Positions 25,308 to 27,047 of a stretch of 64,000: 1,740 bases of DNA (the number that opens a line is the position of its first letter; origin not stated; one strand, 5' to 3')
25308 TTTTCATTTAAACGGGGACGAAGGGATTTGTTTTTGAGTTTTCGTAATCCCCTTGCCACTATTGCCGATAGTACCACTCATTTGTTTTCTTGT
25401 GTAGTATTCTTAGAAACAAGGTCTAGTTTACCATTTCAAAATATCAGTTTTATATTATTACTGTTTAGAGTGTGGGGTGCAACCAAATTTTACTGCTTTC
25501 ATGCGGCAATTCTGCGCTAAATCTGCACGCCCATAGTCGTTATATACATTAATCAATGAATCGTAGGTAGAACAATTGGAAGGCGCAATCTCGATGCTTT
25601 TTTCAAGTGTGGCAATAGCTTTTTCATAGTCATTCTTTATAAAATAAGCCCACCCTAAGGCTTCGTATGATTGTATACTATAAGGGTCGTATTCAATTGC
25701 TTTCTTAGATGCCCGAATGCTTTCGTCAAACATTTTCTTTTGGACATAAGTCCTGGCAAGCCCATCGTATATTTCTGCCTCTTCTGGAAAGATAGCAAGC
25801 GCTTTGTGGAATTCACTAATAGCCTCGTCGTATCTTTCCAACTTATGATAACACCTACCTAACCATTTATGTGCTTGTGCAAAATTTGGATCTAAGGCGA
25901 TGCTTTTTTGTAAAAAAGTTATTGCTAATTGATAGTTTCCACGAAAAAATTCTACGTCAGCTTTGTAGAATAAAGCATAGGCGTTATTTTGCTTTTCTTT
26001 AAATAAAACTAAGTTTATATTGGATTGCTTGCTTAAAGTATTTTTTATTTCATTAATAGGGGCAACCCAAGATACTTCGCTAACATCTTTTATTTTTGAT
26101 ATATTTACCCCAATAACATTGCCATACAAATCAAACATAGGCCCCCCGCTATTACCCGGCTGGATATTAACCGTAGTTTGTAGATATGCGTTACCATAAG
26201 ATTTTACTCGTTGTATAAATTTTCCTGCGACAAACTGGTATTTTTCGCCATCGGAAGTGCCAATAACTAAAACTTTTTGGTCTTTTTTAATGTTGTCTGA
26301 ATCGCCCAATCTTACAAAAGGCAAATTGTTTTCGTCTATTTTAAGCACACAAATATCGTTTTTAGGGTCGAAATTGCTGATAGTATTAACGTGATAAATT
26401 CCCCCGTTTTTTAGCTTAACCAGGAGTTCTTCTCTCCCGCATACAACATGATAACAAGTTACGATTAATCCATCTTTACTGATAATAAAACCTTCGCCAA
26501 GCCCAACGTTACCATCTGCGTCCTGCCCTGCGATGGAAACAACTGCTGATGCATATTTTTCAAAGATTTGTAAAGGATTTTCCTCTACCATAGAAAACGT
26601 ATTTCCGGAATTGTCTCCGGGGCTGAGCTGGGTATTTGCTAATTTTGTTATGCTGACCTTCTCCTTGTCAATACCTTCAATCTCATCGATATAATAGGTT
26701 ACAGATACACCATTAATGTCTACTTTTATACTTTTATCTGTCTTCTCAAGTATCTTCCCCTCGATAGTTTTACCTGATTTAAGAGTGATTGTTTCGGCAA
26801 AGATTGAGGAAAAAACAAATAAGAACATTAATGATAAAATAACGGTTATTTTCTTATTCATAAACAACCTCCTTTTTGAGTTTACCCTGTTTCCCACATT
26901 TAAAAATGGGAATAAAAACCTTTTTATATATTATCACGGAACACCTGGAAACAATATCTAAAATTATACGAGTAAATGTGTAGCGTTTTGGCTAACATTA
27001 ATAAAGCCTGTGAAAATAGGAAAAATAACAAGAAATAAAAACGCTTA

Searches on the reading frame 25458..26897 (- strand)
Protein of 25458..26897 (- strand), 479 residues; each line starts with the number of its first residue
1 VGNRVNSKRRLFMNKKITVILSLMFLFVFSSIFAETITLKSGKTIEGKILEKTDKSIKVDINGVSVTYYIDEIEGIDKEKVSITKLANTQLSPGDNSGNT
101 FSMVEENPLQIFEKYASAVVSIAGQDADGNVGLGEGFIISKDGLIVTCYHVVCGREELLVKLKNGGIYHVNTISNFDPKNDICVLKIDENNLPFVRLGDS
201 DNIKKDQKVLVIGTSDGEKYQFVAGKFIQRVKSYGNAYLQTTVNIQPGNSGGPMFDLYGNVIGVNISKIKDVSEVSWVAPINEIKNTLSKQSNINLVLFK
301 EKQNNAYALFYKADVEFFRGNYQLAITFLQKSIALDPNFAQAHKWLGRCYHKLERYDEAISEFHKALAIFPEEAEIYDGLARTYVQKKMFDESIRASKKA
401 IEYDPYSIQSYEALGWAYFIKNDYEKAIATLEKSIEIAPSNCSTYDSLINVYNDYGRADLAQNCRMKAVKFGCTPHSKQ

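Call 26: search_protein_families(library=pfam, proteins=[window:25458-26897:-], max_evalue=0.00001)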
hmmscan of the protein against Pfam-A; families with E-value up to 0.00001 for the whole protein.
window:25458-26897:- (479 aa): 16 families
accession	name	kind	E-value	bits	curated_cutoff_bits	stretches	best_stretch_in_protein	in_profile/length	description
PF13365.12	Trypsin_2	-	4e-28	99.4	27.6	1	134-264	1-144/144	Trypsin-like peptidase domain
PF07719.23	TPR_2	-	2.6e-26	89.9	27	1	340-372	1-33/34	Tetratricopeptide repeat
PF00515.34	TPR_1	-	1.9e-23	81.7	27.8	2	340-372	1-33/34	Tetratricopeptide repeat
PF13181.12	TPR_8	-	3.3e-21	74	25.7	1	409-441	2-34/34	Tetratricopeptide repeat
PF13414.12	TPR_11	-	2e-20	72.6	26.8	1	314-353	2-41/42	TPR repeat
PF13424.12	TPR_12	-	4.5e-20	72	30.1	1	340-402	3-73/77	Tetratricopeptide repeat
PF13431.12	TPR_17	-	4.6e-20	70.6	24.4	1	329-360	2-33/34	Tetratricopeptide repeat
PF14559.12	TPR_19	-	4e-19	69.2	25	1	320-381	5-66/68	Tetratricopeptide repeat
PF13432.12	TPR_16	-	5.1e-15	56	32.7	1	313-373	4-64/65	Tetratricopeptide repeat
PF13428.12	TPR_14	-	9.9e-13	47.8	23.5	0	341-382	2-43/44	Tetratricopeptide repeat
PF12895.13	ANAPC3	-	1.5e-12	48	27.2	1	300-364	17-80/82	Anaphase-promoting complex, cyclosome, subunit 3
PF13174.12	TPR_6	-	4.9e-10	39.8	26.3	0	307-338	1-32/33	Tetratricopeptide repeat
PF13176.12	TPR_7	-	5.3e-10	39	27.9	0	346-368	5-27/36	Tetratricopeptide repeat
PF00089.32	Trypsin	-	1.4e-08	35.3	20.6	1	136-268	29-198/220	Trypsin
PF23914.1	TPR_CcmH_CycH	-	9.5e-08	32.5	42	1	333-441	43-154/158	Cytochrome c-type biogenesis protein H TPR domain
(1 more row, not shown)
